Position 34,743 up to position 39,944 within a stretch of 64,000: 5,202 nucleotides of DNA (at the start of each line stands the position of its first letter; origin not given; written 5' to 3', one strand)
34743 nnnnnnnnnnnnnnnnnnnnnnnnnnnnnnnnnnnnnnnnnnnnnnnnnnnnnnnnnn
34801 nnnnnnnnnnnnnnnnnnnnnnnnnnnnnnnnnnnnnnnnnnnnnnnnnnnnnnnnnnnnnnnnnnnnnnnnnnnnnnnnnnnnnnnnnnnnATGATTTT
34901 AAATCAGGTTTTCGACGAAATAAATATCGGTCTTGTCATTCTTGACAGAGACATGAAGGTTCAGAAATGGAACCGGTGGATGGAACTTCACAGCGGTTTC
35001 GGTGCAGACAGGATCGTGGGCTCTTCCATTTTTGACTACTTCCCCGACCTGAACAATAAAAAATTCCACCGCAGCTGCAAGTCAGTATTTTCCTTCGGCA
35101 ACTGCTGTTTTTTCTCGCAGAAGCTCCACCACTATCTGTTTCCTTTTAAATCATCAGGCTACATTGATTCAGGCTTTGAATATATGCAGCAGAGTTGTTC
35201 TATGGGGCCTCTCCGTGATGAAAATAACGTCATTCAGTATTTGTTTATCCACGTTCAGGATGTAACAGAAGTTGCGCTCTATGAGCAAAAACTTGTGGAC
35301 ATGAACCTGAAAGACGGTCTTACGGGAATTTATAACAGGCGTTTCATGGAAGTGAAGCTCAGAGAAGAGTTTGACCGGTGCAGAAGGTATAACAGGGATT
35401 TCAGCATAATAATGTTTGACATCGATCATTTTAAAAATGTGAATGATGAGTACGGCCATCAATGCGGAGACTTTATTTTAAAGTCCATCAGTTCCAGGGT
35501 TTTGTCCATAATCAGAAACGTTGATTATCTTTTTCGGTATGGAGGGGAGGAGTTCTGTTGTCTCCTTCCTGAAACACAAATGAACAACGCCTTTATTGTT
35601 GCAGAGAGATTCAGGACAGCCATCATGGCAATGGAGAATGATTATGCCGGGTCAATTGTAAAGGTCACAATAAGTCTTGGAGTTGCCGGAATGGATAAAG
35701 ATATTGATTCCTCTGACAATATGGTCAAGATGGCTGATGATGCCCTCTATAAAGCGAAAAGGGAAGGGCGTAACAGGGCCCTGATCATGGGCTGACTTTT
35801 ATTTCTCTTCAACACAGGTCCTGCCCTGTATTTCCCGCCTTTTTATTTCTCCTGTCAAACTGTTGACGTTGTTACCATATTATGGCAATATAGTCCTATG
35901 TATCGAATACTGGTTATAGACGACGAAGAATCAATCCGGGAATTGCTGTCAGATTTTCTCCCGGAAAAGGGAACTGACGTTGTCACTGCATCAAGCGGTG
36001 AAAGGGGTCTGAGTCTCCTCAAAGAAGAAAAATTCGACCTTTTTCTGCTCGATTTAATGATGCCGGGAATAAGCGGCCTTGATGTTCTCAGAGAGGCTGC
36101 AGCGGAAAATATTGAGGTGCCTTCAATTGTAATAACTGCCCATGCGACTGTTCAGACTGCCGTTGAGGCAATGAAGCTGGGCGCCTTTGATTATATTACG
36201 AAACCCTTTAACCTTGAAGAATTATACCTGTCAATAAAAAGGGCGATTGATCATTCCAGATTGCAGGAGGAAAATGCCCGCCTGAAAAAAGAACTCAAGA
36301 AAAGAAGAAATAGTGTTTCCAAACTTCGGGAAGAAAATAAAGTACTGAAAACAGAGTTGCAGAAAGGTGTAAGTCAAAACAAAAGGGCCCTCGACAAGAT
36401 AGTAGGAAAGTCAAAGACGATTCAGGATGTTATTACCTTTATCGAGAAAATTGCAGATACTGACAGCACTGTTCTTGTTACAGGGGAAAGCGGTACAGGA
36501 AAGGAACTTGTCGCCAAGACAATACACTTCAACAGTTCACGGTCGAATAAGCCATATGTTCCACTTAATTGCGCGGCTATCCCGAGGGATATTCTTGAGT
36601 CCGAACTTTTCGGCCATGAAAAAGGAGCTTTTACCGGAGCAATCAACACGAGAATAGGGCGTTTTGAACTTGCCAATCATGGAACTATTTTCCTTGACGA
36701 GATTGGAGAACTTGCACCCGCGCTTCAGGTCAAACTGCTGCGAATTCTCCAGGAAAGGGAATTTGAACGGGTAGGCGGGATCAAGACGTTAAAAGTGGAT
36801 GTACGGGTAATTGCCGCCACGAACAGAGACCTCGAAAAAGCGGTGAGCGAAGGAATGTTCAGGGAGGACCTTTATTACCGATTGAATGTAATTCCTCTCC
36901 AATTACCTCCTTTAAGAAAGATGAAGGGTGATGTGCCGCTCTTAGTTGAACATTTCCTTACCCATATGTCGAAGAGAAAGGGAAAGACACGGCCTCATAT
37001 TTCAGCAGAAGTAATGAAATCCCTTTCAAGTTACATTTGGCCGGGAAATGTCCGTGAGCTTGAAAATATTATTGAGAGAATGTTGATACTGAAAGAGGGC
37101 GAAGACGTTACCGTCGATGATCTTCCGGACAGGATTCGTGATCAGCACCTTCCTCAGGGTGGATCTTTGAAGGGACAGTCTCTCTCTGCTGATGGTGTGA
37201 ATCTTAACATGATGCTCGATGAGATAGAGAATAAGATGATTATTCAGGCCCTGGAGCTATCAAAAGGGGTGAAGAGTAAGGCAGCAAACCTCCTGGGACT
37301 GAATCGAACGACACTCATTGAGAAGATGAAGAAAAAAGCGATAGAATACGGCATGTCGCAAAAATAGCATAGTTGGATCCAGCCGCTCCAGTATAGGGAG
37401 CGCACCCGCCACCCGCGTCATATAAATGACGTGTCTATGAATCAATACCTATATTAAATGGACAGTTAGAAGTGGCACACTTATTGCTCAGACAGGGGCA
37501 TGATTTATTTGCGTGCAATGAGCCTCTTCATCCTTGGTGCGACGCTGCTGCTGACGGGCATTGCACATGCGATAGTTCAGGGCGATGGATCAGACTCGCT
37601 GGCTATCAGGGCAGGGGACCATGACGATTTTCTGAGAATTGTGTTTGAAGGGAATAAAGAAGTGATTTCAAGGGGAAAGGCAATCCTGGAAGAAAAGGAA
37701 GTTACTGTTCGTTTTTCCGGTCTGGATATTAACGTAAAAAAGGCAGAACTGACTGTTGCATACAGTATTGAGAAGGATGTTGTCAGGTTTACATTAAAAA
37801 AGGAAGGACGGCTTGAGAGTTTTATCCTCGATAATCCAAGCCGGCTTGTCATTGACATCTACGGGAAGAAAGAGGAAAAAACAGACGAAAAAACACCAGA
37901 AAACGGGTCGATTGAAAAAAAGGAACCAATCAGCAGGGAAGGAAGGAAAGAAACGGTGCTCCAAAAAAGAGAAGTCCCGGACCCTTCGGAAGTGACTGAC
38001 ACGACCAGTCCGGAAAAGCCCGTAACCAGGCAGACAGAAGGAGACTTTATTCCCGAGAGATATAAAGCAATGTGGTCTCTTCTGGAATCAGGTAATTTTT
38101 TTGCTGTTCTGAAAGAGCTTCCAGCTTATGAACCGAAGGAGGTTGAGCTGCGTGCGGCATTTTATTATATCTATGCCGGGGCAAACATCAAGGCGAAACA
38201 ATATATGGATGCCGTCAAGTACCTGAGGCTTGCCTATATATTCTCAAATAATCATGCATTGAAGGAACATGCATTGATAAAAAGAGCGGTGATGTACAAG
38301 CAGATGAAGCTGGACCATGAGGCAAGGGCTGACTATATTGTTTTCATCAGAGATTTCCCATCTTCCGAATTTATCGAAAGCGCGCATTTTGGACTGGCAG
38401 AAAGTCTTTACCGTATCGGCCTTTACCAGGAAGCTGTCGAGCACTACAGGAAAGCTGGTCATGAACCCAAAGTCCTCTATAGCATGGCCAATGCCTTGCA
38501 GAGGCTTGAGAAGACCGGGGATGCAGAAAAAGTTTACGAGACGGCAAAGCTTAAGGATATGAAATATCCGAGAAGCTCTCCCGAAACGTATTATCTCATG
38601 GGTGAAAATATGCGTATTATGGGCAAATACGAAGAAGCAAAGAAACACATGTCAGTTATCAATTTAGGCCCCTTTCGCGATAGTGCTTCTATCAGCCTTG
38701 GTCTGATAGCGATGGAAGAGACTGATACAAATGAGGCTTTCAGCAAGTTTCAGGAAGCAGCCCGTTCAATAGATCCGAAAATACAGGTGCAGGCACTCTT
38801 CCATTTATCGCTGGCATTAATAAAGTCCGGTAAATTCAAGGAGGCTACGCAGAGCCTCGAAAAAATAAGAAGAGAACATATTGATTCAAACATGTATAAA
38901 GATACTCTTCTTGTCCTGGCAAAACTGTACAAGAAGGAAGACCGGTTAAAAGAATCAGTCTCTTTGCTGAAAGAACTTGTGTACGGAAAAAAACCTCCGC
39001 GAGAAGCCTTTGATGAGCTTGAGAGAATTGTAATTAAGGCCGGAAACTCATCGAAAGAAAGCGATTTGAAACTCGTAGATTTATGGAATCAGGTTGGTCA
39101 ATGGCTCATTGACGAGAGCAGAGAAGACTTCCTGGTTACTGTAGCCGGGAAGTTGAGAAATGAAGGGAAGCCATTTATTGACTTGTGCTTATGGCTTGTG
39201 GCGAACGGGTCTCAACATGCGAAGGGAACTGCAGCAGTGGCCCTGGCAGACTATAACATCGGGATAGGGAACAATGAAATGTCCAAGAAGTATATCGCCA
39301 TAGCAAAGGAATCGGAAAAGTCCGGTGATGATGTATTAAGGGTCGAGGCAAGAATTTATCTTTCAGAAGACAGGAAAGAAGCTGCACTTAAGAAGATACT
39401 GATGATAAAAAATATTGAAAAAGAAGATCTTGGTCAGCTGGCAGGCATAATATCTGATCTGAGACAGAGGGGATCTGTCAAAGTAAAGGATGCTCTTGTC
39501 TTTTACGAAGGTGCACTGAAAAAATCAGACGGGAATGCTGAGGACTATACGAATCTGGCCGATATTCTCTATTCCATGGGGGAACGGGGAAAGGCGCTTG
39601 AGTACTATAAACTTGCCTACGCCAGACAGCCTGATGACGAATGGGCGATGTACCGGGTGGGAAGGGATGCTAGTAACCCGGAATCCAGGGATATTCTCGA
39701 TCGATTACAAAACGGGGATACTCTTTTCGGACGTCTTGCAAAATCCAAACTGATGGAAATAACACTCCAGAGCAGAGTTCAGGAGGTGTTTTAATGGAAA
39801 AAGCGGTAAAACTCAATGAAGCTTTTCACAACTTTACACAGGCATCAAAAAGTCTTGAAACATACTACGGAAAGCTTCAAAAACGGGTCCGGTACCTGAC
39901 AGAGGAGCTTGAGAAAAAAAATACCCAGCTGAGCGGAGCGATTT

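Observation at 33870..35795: Tightly coupled CheY / CheC-like phosphatase / PAS-GGDEF tricistron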

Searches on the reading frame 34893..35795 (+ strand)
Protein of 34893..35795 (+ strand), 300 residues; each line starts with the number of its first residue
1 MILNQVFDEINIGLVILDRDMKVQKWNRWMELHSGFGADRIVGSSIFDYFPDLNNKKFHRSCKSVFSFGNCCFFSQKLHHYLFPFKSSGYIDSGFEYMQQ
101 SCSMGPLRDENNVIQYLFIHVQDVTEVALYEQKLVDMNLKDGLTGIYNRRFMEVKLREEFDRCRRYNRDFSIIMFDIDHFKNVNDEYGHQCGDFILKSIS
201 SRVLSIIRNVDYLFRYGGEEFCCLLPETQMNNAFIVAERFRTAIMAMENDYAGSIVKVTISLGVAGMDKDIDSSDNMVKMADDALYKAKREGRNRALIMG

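Call 3: search_protein_families(library=pfam, proteins=[window:34893-35795:+], max_evalue=0.01)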
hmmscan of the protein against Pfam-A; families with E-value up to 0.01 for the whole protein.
window:34893-35795:+ (300 aa): 5 families
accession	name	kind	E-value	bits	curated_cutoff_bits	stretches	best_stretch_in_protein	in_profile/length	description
PF00990.26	GGDEF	-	2.6e-46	157.8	23.8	1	140-295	3-161/161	Diguanylate cyclase, GGDEF domain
PF08448.16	PAS_4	-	1e-08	35.8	23.1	1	7-127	1-108/110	PAS fold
PF00989.32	PAS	-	0.00034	21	22.6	1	6-60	6-60/113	PAS fold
PF13426.13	PAS_9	-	0.0031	18.2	27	0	13-126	3-103/103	PAS domain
PF13188.13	PAS_8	-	0.0033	17.7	21.8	0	3-55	3-55/65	PAS domain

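Call 45: search_solved_structures(query=A3, max_evalue=0.001, show_alignments=0)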
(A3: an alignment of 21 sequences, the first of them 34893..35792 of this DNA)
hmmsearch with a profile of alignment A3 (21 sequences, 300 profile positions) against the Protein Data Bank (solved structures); distinct sequences matched with E-value up to 0.001: 59.
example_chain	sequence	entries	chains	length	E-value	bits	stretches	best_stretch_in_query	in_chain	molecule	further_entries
3ign_A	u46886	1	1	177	4.6e-54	187.1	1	133-298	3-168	Diguanylate cyclase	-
6zxm_A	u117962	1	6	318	1.8e-49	172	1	130-297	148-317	Putative GGDEF/response regulator receiver domain protein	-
9g86_A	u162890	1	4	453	1.6e-48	168.8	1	135-297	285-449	Response regulator PleD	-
9g85_A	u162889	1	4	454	1.7e-48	168.8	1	135-297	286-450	Response regulator PleD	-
2wb4_A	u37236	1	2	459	1.7e-48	168.8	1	135-297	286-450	DIGUANYLATE CYCLASE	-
1w25_A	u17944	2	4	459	1.7e-48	168.8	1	135-297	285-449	STALKED-CELL DIFFERENTIATION CONTROLLING PROTEIN | RESPONSE REGULATOR PLED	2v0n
6et7_A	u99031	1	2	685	6e-48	167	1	117-297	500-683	Diguanylate cyclase (GGDEF) domain-containing protein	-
5llw_B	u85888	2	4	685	1.7e-47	165.5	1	127-297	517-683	Diguanylate cyclase (GGDEF) domain-containing protein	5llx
5euh_A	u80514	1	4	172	2.3e-47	165.1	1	140-299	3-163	Putative GGDEF domain membrane protein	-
6zxb_A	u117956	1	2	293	2.9e-47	164.8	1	130-297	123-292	Putative GGDEF/response regulator receiver domain protein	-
6zxc_A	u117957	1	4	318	3.6e-47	164.4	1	130-297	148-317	Putative GGDEF/response regulator receiver domain protein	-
6hbz_A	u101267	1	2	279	9.7e-45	156.4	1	127-298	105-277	GGDEF domain protein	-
7e6g_A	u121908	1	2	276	3e-44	154.9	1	134-298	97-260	Putative GGDEF domain protein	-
3i5c_A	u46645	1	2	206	4.4e-44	154.3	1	133-298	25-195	Fusion of General control protein GCN4 and WSPR response regulator protein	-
9t28_A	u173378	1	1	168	4.6e-44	154.2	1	140-297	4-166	diguanylate cyclase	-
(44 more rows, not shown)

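Call 62: search_protein_families(library=ncbifam, proteins=[window:34893-35795:+], max_evalue=0.00001)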
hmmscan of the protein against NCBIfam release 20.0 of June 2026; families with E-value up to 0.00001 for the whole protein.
window:34893-35795:+ (300 aa): 22 families
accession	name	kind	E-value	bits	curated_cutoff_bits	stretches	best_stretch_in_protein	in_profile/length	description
TIGR00254.1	GGDEF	domain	5.2e-55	185.7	37.4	1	137-296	4-164/168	diguanylate cyclase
NF038266.1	diguan_SiaD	equivalog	7.7e-52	176.2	290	1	131-295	87-251/252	biofilm regulation diguanylate cyclase SiaD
NF007135.0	PRK09581.1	equivalog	1.2e-51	176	474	1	132-297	286-453/457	PleD family two-component system response regulator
NF047654.1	DiguCycDgcRLepto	equivalog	4e-46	157.3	500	1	129-296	124-293/295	diguanylate cyclase DgcR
NF007380.0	PRK09894.1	equivalog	7.1e-46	156.9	256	1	130-299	120-287/296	diguanylate cyclase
NF041606.1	dguan_cyc_DgcA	equivalog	1.2e-43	149.3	370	1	120-297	160-337/340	diguanylate cyclase DgcA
NF007599.0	PRK10245.1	equivalog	8.6e-41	139.6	402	1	118-296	190-367/371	diguanylate cyclase AdrA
NF051473.1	DigCycDgcsShew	equivalog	4e-35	121.6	400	1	128-295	125-287/291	diguanylate cyclase DgcS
NF007298.0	PRK09776.1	equivalog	2.7e-34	118.3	1135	1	104-297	650-843/1111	diguanylate cyclase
NF011955.1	PRK15426.1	equivalog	2.3e-33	115.2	408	1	137-298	397-560/564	cellulose biosynthesis regulator diguanylate cyclase DgcQ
NF007423.1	PRK09966.1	equivalog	1.4e-32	113.1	325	1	131-289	232-390/390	diguanylate cyclase DgcN/YfiN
NF007474.0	PRK10060.1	equivalog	1.9e-32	112.3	782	1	4-296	114-392/663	cyclic di-GMP phosphodiesterase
NF045675.1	PhdiestaseDibA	equivalog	9.4e-30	103.5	980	1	6-294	83-359/623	phosphodiesterase DibA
NF040885.1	diguan_DgcJ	equivalog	7.2e-28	97.6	500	1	132-294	335-491/493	diguanylate cyclase DgcJ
NF047872.1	GGDEF_GdpS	equivalog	1.2e-26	93.8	400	1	123-297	172-348/355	GGDEF domain-containing protein GdpS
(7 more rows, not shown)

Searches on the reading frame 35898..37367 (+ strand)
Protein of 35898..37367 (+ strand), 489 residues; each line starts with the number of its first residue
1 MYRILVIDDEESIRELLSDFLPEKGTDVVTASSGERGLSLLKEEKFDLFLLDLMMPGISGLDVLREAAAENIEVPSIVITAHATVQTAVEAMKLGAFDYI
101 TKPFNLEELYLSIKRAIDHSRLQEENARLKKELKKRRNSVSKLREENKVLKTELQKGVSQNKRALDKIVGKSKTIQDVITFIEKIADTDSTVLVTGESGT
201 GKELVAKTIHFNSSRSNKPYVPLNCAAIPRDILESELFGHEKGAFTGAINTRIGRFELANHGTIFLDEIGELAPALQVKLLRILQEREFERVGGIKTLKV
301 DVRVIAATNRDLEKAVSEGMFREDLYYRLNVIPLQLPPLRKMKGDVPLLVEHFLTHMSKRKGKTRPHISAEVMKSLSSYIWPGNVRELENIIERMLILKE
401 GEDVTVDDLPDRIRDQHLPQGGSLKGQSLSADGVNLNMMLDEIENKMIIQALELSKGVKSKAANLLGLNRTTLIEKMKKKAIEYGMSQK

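Call 3: search_protein_families(library=pfam, proteins=[window:35898-37367:+], max_evalue=0.01)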
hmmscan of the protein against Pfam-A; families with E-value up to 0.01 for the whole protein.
window:35898-37367:+ (489 aa): 17 families
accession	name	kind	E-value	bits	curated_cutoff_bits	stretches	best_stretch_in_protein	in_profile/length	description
PF00158.32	Sigma54_activat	-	1.4e-73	246.5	20.2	1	168-334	1-167/168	Sigma-54 interaction domain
PF00072.30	Response_reg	-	9e-31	106.8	30.2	1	4-113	1-110/111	Response regulator receiver domain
PF25601.1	AAA_lid_14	-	6.4e-26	90.4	27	1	340-418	1-79/87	AAA+ ATPase lid domain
PF14532.12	Sigma54_activ_2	-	1.8e-22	80.5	25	1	169-339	1-138/138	Sigma-54 interaction domain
PF02954.25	HTH_8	-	4.8e-14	52.3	22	1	440-479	2-41/42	Bacterial regulatory protein, Fis family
PF07728.20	AAA_5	-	1.7e-09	38.2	22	1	192-311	2-124/139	AAA domain (dynein-related subfamily)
PF00004.35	AAA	-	0.00012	22.9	21.2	1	192-313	1-115/131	ATPase family associated with various cellular activities (AAA)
PF07407.17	Seadorna_VP6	-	0.00038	20.1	27.2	1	123-187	1-68/399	Seadornavirus VP6 protein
PF18024.7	HTH_50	-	0.00046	20.3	27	1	439-479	7-46/50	Helix-turn-helix domain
PF20030.5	bpMoxR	-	0.0017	17.9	27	0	188-309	30-145/205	MoxR domain in the MoxR-vWA-beta-propeller ternary systems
PF13191.12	AAA_16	-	0.002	19.1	32.6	1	168-228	2-63/167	AAA ATPase domain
PF07724.20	AAA_2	-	0.002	18.6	27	1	190-317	4-132/166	AAA domain (Cdc48 subfamily)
PF24550.1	LIS_MGM1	-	0.0021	18.6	27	1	147-200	10-61/100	Dynamin-like GTPase MGM1-like, lipid interacting stalk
PF07889.17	DUF1664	-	0.0022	18.5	34.6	1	89-183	23-114/124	Protein of unknown function (DUF1664)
PF01078.27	Mg_chelatase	-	0.0046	16.8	20.3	0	247-287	93-133/207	Magnesium chelatase, subunit ChlI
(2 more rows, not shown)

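Call 62: search_protein_families(library=ncbifam, proteins=[window:35898-37367:+], max_evalue=0.00001)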
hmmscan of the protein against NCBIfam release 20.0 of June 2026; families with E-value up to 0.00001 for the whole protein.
window:35898-37367:+ (489 aa): 114 families (the best 25 are shown)
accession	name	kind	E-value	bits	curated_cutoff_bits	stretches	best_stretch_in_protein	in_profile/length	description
NF008469.0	PRK11361.1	equivalog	4.5e-149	497.1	714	2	141-483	123-457/461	acetoacetate metabolism transcriptional regulator AtoC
TIGR01818.1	ntrC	equivalog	1.1e-134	449.7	558.6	2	159-479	126-462/463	nitrogen regulation protein NR(I)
TIGR01817.1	nifA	equivalog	2.4e-123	412.7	528.85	1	127-469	156-516/534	nif-specific transcriptional activator NifA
TIGR02915.1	PEP_resp_reg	equivalog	5.4e-123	411.1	502.6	2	136-482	115-444/445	PEP-CTERM-box response regulator transcription factor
NF041552.1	TF_PrdR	equivalog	2.5e-121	405.8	795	1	132-479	236-575/577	sigma-54 dependent transcriptional regulator PrdR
NF007689.0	PRK10365.1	equivalog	2.2e-118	395.8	760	2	167-478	140-440/441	sigma-54-dependent response regulator transcription factor ZraR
NF041946.1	LuxO_transreg_Vib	equivalog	2.8e-118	395.7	800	2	143-479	112-459/463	quorum-sensing sigma-54 dependent transcriptional regulator LuxO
NF051870.1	NAssimRespRegNtrX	equivalog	1e-117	393.8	600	2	140-479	121-449/452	nitrogen assimilation response regulator NtrX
NF008176.1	PRK10923.1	equivalog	2.5e-115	385.7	620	2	158-482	130-468/469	nitrogen regulation protein NR(I)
NF050807.1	TransRegFlbDCaul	equivalog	6.1e-107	358.3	750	1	166-480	118-438/454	sigma-54-dependent transcriptional regulator FlbD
NF003451.0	PRK05022.1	equivalog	9.2e-105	351.3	476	1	121-479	147-507/512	nitric oxide reductase transcriptional regulator NorR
NF011695.0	PRK15115.1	equivalog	1.3e-104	350.5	763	2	160-478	129-434/445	two-component system response regulator GlrR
NF038308.1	RNA_repair_RtcR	equivalog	2.3e-102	343.5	650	1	126-487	147-523/530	RNA repair transcriptional activator RtcR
NF049963.1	RespRegFlgRCampy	domain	2.7e-100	336.2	750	2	156-480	124-427/429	fla regulon two-component system response regulator FlgR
NF011958.0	PRK15429.1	equivalog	1.2e-99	334.8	830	1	141-483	358-687/692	formate hydrogenlyase transcriptional activator FlhA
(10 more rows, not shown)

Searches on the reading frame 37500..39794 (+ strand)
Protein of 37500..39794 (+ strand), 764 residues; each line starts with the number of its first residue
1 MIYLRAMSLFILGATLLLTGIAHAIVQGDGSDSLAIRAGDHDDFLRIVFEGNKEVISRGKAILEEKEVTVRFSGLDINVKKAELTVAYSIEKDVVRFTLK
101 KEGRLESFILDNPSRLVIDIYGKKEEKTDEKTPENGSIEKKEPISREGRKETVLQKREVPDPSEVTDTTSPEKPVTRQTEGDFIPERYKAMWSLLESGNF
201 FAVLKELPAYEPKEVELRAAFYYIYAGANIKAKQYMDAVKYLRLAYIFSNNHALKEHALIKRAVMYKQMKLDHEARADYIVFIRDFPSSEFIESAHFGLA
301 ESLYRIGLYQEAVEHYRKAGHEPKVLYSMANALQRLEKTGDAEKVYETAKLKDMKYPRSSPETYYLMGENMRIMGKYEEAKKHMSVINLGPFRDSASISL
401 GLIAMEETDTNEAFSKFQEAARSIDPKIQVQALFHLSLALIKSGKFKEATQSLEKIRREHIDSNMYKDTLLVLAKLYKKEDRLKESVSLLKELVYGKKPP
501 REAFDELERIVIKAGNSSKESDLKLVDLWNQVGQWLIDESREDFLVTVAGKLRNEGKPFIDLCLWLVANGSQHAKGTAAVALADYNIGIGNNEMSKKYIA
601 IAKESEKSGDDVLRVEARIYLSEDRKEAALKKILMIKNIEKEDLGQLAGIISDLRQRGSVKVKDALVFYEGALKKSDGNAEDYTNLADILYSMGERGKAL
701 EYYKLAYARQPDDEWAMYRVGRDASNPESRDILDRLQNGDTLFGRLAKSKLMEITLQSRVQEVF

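Call 3: search_protein_families(library=pfam, proteins=[window:37500-39794:+], max_evalue=0.01)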
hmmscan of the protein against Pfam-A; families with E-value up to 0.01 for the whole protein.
window:37500-39794:+ (764 aa): 15 families
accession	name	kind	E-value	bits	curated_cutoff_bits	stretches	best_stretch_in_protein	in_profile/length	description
PF07719.23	TPR_2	-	3.8e-17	61.4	27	2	680-713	1-34/34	Tetratricopeptide repeat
PF14559.12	TPR_19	-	8.5e-13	48.9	25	2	663-716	8-62/68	Tetratricopeptide repeat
PF12895.13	ANAPC3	-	4.2e-12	46.6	27.2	1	293-348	24-81/82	Anaphase-promoting complex, cyclosome, subunit 3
PF13424.12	TPR_12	-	1e-11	45.3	30.1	0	325-383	5-67/77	Tetratricopeptide repeat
PF00515.34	TPR_1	-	6.5e-11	42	27.8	2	681-713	2-34/34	Tetratricopeptide repeat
PF13176.12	TPR_7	-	1.8e-09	37.4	27.9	0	684-712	3-33/36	Tetratricopeptide repeat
PF13428.12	TPR_14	-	2.1e-09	37.5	23.5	1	683-721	4-42/44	Tetratricopeptide repeat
PF13432.12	TPR_16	-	1.6e-08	35.2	32.7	0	294-319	32-57/65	Tetratricopeptide repeat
PF13174.12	TPR_6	-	7.9e-08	32.9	26.3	0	431-460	1-30/33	Tetratricopeptide repeat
PF20308.4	TPR-S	-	4.9e-07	30.7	27.6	1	309-370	2-60/102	Tetratricopeptide Repeats-Sensor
PF13181.12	TPR_8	-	5.2e-07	29.8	25.7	0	683-713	4-34/34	Tetratricopeptide repeat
PF25062.1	ARM_TT21_N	-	4.7e-05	23.7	40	1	302-455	36-193/222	Tetratricopeptide repeat protein 21 N-terminal ARM repeat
PF11741.13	AMIN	-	8.5e-05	23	20.5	0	93-131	11-49/101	AMIN domain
PF13374.12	TPR_10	-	9.8e-05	22.7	27.5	0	683-708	5-30/42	Tetratricopeptide repeat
PF21545.3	T7SS_EccA1_N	-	0.00083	19.2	27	0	411-492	149-230/272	T7SS, ESX-1 secretion system protein EccA1, N-terminal domain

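Call 62: search_protein_families(library=ncbifam, proteins=[window:37500-39794:+], max_evalue=0.00001)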
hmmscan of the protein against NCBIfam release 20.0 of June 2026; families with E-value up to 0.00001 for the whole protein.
window:37500-39794:+ (764 aa): 6 families
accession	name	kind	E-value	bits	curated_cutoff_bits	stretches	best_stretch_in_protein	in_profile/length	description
TIGR02795.1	tol_pal_ybgF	equivalog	3e-13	50.4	90.1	1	274-348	20-101/119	tol-pal system protein YbgF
TIGR02917.1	PEP_TPR_lipo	equivalog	2e-11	42.5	312.2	1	338-519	443-619/899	XrtA/PEP-CTERM system TPR-repeat protein PrsT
NF033920.0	C39_PA2778_fam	equivalog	5.5e-08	32.5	150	0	254-349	154-250/255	PA2778 family cysteine peptidase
TIGR02552.1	LcrH_SycD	equivalog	1.5e-07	31.2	104.8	0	364-457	21-113/136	SycD/LcrH family type III secretion system chaperone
NF052312.1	T9SS_PorW_SprE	equivalog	7.2e-07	28.2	250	0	203-384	163-351/716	type IX secretion system periplasmic lipoprotein PorW/SprE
TIGR03302.1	OM_YfiO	subfamily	3.7e-06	26.6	81.4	0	423-491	26-94/239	outer membrane protein assembly factor BamD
